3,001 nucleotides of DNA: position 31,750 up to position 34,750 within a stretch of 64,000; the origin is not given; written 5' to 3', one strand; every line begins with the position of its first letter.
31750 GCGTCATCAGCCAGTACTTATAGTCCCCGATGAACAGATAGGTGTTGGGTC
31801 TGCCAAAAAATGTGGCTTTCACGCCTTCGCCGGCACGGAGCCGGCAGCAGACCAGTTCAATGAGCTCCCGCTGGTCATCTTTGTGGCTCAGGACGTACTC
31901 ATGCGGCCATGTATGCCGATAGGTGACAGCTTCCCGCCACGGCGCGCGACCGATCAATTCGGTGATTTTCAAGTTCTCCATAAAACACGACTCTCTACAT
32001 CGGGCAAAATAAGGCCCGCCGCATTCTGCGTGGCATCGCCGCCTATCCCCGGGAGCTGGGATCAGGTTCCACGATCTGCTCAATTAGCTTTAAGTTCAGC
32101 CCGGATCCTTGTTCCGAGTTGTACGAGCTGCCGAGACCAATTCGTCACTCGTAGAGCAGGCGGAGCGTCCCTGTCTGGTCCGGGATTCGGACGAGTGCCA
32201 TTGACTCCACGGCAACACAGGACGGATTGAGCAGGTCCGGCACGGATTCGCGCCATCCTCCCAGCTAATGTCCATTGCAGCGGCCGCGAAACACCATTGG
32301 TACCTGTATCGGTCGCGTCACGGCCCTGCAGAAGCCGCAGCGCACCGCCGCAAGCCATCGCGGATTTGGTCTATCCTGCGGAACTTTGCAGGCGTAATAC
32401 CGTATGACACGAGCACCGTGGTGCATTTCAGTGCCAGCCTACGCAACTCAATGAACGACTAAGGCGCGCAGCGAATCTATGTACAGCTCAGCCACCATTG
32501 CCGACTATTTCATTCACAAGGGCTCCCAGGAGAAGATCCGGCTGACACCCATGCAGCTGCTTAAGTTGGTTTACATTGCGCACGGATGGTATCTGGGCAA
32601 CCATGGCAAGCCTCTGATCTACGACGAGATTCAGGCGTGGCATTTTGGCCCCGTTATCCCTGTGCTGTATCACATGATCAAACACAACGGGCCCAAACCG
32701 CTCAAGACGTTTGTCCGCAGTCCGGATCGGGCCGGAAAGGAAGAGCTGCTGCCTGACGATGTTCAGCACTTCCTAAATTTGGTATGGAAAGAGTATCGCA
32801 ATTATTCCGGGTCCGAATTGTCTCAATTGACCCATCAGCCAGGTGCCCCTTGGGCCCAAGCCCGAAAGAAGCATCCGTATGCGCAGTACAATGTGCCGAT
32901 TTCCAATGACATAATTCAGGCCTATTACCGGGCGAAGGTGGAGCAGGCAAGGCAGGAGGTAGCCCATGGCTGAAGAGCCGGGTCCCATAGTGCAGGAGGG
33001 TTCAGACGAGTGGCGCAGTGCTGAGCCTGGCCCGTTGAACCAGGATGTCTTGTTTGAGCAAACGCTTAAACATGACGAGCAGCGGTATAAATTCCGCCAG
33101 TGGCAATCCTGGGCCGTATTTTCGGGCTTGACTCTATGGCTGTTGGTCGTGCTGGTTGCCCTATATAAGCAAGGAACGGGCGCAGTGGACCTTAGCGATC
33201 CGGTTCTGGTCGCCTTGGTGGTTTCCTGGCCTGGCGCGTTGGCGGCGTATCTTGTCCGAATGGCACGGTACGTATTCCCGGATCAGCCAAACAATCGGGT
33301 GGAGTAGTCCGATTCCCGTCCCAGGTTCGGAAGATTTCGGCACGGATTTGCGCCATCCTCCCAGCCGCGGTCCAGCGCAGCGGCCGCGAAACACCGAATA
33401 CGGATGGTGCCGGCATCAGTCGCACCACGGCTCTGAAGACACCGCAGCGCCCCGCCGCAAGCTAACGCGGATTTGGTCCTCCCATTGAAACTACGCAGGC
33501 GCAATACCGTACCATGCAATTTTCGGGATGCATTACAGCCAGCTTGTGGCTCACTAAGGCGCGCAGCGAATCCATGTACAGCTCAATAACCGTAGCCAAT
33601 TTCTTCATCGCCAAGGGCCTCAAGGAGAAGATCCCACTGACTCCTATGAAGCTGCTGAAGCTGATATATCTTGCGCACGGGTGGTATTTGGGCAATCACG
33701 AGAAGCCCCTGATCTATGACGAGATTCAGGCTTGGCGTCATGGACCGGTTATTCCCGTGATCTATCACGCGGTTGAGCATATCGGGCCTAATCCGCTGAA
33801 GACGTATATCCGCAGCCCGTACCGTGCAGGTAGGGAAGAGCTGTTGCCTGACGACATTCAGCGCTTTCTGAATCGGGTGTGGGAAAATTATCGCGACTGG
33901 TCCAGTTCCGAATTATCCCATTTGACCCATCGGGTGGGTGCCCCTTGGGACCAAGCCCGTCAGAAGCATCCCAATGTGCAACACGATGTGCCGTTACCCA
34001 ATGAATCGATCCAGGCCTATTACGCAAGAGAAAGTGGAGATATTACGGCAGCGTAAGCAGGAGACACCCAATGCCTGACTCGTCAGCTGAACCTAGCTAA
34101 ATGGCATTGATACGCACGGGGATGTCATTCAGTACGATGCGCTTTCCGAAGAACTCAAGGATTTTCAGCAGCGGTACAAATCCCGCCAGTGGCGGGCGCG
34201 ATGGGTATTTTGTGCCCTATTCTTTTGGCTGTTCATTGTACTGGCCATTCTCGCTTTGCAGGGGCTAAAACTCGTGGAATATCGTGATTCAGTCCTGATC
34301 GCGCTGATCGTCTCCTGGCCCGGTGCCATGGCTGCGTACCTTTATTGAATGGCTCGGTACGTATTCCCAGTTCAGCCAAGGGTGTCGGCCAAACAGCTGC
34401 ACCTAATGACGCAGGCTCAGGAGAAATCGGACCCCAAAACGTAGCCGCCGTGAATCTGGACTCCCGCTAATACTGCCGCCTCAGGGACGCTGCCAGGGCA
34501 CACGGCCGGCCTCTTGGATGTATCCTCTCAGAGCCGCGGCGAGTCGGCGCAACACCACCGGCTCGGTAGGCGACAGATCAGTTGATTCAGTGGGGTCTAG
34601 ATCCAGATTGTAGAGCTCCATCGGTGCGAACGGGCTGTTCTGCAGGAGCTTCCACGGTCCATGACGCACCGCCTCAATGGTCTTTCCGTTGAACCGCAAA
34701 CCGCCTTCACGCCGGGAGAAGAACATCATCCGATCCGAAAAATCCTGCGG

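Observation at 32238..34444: Tandemly duplicated Panacea (DUF4065) antitoxin plus two-TM toxin module, with the second toxin dead and its antitoxin retained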

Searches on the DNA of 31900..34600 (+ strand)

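Call 7: search_rna_families(source=window, start=31900, end=34600, threshold=evalue, max_evalue=10)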
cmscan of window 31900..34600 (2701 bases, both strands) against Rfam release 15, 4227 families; matches with E-value up to 10: 3.
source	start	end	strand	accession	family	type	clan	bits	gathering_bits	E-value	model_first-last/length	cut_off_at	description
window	34417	34462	-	RF00489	ctRNA_p42d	Gene; antisense;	-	19.5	50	0.76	1-46/46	no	ctRNA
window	33476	33531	-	RF01762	whalefall-1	Gene; sRNA;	-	14.7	37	2.9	1-56/56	no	Whalefall-1 RNA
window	31954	32109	-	RF00441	snoZ242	Gene; snRNA; snoRNA; CD-box;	-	12.3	90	9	1-198/198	no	Small nucleolar RNA Z242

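Call 59: search_dna_similar(query=L018:308-1352:+, collection=ecoli_genomes, mode=near, max_rows=12, rows=spread)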
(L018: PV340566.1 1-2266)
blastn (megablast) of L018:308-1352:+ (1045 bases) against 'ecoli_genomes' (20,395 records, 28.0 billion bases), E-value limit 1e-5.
Records with a match: 79; places in all: 79; records where one place covers at least 80% of the query: 79.
Genomes with a match: 79 of 5426; with a place that covers at least 80% of the query: 79. Places per genome that has any: lowest 1, median 1, highest 1. On chromosomes: 79 places; on plasmids: 0.
Best place of each record, by identity: >=99% 17; 95-99% 62.
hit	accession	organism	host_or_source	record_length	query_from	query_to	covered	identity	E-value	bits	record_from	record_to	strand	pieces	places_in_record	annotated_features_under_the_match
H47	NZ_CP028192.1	Escherichia coli strain CFSAN018748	tissue and/or biological fluid swine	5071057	1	1045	100%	100.0%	0e+0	1930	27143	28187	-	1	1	hypothetical protein | Panacea domain-containing protein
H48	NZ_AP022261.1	Escherichia coli strain WP8-S18-ESBL-07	-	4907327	1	1045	100%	99.1%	0e+0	1881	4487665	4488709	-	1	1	hypothetical protein | Panacea domain-containing protein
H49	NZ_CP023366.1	Escherichia coli strain 1428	canine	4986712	1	1045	100%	99.0%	0e+0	1873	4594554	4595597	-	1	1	hypothetical protein | Panacea domain-containing protein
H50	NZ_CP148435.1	Escherichia coli strain Z1323CEC0012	Chicken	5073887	1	1045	100%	98.9%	0e+0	1862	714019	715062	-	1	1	hypothetical protein | Panacea domain-containing protein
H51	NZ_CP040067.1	Escherichia coli strain A1_181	Larus sp.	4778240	1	1045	100%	97.7%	0e+0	1797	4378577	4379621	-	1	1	hypothetical protein | Panacea domain-containing protein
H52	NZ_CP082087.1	Escherichia coli strain MS20649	Homo sapiens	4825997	1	1045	100%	97.7%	0e+0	1797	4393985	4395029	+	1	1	hypothetical protein | Panacea domain-containing protein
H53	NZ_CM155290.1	Escherichia coli strain 25-9519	Homo sapiens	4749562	1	1045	100%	97.7%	0e+0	1797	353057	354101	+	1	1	hypothetical protein | Panacea domain-containing protein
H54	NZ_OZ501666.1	Escherichia coli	Homo sapiens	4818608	1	1045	100%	97.7%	0e+0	1797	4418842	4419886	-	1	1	hypothetical protein | Panacea domain-containing protein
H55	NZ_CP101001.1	Escherichia coli strain ET120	Hoplobatrachus rugulosus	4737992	1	1045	100%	96.9%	0e+0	1755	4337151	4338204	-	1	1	hypothetical protein | Panacea domain-containing protein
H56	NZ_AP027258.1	Escherichia coli strain JNE151685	Homo sapiens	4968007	1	1045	100%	96.6%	0e+0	1731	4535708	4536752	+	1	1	hypothetical protein | Panacea domain-containing protein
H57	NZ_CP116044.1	Escherichia coli strain STEC1575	Homo sapiens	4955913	1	1045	100%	96.5%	0e+0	1725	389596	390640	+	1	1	hypothetical protein | Panacea domain-containing protein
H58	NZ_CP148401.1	Escherichia coli strain Z1323CEC0019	Chicken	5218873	1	1045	100%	96.2%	0e+0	1709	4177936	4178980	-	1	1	hypothetical protein | Panacea domain-containing protein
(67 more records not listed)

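Call 61: get_annotated_region(hit=H47, flank=300)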
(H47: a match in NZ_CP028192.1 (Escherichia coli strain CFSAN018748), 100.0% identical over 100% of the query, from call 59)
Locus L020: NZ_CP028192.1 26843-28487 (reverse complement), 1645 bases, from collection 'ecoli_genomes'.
description: Escherichia coli strain CFSAN018748 chromosome, complete genome
organism: Escherichia coli strain CFSAN018748 (NCBI taxid 562)
replicon: chromosome; assembly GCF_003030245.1
host: -; source: tissue and/or biological fluid swine; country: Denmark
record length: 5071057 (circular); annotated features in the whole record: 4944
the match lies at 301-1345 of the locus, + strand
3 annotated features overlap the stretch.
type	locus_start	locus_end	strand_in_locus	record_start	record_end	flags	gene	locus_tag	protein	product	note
CDS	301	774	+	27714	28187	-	-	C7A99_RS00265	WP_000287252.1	Panacea domain-containing protein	-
CDS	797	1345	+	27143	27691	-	-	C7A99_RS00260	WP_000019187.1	hypothetical protein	-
CDS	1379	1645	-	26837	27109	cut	-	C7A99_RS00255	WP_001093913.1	pyocin activator PrtN family protein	-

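Call 62: get_annotated_region(hit=H51, flank=300)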
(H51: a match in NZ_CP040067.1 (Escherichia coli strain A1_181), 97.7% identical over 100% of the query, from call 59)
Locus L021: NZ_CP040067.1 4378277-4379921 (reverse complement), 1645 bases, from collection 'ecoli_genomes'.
description: Escherichia coli strain A1_181 chromosome, complete genome
organism: Escherichia coli strain A1_181 (NCBI taxid 562)
replicon: chromosome; assembly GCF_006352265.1
host: Larus sp.; source: feces; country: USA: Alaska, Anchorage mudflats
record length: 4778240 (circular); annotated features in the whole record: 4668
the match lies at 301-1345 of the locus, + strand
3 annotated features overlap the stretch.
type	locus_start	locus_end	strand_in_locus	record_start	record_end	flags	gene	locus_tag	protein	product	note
CDS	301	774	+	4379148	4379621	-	-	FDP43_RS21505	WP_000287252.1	Panacea domain-containing protein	-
CDS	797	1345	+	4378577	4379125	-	-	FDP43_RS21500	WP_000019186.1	hypothetical protein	-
CDS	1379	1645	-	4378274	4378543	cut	-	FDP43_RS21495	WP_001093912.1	pyocin activator PrtN family protein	-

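Call 63: get_annotated_region(hit=H57, flank=300)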
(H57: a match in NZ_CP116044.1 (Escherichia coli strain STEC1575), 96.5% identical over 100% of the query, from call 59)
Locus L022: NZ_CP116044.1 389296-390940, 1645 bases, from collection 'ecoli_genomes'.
description: Escherichia coli strain STEC1575 chromosome, complete genome
organism: Escherichia coli strain STEC1575 (NCBI taxid 562)
replicon: chromosome; assembly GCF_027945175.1
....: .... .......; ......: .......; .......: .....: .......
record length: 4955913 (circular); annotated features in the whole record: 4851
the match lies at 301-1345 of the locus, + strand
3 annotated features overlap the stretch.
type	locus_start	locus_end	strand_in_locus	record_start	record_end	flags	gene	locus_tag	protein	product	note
CDS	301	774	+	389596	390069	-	-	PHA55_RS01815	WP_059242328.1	Panacea domain-containing protein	-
CDS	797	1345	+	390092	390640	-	-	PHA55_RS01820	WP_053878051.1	hypothetical protein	-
CDS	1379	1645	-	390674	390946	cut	-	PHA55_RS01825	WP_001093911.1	pyocin activator PrtN family protein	-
